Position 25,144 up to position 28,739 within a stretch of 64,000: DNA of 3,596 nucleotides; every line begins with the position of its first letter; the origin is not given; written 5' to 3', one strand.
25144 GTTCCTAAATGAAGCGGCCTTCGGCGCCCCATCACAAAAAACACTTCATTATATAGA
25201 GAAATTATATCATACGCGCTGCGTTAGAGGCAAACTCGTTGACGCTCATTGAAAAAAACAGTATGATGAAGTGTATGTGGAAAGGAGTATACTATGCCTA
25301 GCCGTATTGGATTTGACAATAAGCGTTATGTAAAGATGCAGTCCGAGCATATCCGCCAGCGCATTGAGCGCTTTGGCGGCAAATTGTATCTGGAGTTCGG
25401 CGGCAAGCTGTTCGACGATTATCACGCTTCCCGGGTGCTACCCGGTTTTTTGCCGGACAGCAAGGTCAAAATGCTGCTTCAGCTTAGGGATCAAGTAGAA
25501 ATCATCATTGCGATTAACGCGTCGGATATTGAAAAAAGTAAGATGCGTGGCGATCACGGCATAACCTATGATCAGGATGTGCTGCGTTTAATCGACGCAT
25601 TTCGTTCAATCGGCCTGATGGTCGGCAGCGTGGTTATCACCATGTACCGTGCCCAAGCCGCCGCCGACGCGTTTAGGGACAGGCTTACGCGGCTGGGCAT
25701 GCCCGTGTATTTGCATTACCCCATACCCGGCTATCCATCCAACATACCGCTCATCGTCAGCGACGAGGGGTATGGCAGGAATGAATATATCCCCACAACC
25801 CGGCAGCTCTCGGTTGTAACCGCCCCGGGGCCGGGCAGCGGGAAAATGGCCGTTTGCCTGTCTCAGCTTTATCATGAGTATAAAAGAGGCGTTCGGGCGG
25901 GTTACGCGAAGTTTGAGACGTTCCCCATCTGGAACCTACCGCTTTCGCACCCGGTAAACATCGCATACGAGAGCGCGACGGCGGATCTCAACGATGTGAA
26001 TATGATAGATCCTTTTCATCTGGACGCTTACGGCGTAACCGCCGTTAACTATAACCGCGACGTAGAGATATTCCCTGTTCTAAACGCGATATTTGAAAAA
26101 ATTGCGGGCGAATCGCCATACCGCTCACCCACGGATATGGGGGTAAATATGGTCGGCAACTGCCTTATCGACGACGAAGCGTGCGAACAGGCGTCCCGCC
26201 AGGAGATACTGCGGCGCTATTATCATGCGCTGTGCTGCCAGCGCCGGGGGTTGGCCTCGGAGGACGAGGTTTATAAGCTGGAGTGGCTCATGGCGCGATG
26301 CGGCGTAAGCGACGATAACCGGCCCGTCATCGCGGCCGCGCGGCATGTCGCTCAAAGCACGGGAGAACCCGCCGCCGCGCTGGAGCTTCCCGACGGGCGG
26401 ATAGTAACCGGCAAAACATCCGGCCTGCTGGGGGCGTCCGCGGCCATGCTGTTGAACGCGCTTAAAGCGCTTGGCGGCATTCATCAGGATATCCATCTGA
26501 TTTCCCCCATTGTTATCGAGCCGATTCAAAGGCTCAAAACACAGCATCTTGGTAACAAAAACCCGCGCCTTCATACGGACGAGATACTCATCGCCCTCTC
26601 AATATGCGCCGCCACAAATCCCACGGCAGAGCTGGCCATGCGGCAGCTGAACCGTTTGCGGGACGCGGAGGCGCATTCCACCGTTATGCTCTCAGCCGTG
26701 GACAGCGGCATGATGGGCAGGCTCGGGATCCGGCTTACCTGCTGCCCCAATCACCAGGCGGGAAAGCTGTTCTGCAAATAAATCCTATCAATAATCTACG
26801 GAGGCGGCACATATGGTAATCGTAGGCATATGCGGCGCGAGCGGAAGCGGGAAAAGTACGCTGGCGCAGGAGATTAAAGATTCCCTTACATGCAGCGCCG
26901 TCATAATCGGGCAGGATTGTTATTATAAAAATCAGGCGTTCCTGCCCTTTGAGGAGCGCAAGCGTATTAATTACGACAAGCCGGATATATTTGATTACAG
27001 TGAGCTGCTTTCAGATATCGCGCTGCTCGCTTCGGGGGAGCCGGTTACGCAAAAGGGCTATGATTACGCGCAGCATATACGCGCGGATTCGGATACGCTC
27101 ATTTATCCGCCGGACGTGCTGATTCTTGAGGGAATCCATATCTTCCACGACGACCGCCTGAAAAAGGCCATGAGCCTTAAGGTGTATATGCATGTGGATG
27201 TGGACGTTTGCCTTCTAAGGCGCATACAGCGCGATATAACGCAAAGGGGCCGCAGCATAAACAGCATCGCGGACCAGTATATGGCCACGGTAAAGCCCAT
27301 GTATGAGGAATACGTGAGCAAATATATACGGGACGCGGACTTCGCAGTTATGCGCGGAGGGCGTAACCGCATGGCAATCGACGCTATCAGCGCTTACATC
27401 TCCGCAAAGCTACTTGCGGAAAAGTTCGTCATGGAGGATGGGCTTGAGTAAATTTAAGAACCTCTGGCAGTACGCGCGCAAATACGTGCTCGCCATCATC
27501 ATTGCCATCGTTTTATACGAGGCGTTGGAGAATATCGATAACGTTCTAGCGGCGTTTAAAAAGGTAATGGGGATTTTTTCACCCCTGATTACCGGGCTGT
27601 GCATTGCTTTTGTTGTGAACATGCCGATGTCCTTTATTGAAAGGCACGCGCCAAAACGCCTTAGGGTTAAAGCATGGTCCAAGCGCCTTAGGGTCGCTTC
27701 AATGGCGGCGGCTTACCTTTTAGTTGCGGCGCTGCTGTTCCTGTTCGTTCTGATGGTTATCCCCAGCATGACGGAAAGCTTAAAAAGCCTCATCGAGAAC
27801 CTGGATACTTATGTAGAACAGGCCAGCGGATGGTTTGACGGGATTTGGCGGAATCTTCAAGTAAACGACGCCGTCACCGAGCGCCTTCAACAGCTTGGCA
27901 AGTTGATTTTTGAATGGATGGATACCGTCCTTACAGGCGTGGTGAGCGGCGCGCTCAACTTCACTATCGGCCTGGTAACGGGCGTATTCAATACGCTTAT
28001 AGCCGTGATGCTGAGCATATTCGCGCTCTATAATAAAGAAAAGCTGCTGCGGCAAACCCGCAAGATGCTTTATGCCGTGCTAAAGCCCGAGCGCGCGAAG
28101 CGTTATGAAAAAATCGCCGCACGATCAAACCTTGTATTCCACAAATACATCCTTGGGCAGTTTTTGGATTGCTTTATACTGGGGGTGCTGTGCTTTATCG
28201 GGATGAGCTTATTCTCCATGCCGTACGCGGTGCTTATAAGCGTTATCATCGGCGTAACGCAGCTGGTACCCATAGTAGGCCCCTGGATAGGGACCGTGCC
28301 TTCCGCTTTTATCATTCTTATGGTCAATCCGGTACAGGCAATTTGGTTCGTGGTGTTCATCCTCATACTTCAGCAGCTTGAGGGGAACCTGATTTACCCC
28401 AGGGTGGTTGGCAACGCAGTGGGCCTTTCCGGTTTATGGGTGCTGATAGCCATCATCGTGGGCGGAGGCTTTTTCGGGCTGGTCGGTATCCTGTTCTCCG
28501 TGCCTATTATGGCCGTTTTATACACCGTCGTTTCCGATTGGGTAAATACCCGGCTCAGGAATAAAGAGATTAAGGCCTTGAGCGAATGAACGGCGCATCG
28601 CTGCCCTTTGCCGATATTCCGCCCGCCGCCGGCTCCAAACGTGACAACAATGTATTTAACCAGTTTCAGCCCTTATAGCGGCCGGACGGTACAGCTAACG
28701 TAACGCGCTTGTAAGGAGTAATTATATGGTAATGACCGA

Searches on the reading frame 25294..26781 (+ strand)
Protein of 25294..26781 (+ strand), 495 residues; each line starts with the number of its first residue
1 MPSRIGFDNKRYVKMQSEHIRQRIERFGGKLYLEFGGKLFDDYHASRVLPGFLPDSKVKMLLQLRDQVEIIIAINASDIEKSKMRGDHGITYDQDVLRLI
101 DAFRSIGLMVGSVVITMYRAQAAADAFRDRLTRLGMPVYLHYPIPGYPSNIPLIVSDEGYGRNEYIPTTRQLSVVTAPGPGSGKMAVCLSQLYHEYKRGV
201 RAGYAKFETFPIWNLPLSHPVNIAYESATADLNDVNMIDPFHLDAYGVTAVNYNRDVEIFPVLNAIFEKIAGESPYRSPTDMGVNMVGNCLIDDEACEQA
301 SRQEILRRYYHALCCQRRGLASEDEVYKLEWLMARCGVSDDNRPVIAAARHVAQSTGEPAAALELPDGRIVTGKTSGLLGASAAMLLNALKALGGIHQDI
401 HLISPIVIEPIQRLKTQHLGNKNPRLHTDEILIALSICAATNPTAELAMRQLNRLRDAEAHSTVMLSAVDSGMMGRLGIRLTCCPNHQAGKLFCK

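Call 79: search_protein_families(library=pfam, proteins=[window:25294-26781:+], max_evalue=0.00001)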
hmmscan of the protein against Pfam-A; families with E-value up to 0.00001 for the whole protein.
window:25294-26781:+ (495 aa): 2 families
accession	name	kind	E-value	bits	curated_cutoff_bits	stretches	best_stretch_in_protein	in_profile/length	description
PF08903.17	DUF1846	-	2.6e-179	595.6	27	1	5-335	1-331/333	Domain of unknown function DUF1846, N-terminal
PF20921.3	DUF1846_C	-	1.8e-65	219.7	27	1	342-493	2-153/153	Domain of unknown function DUF1846, C-terminal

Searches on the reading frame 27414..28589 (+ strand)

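Call 79: search_protein_families(library=pfam, proteins=[window:27414-28589:+], max_evalue=0.00001)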
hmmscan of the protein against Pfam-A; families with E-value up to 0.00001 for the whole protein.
window:27414-28589:+ (391 aa): 1 family
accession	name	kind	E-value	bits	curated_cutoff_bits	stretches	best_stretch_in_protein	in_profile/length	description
PF01594.21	AI-2E_transport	-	1.8e-57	195.4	34.3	1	47-376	13-326/327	AI-2E family transporter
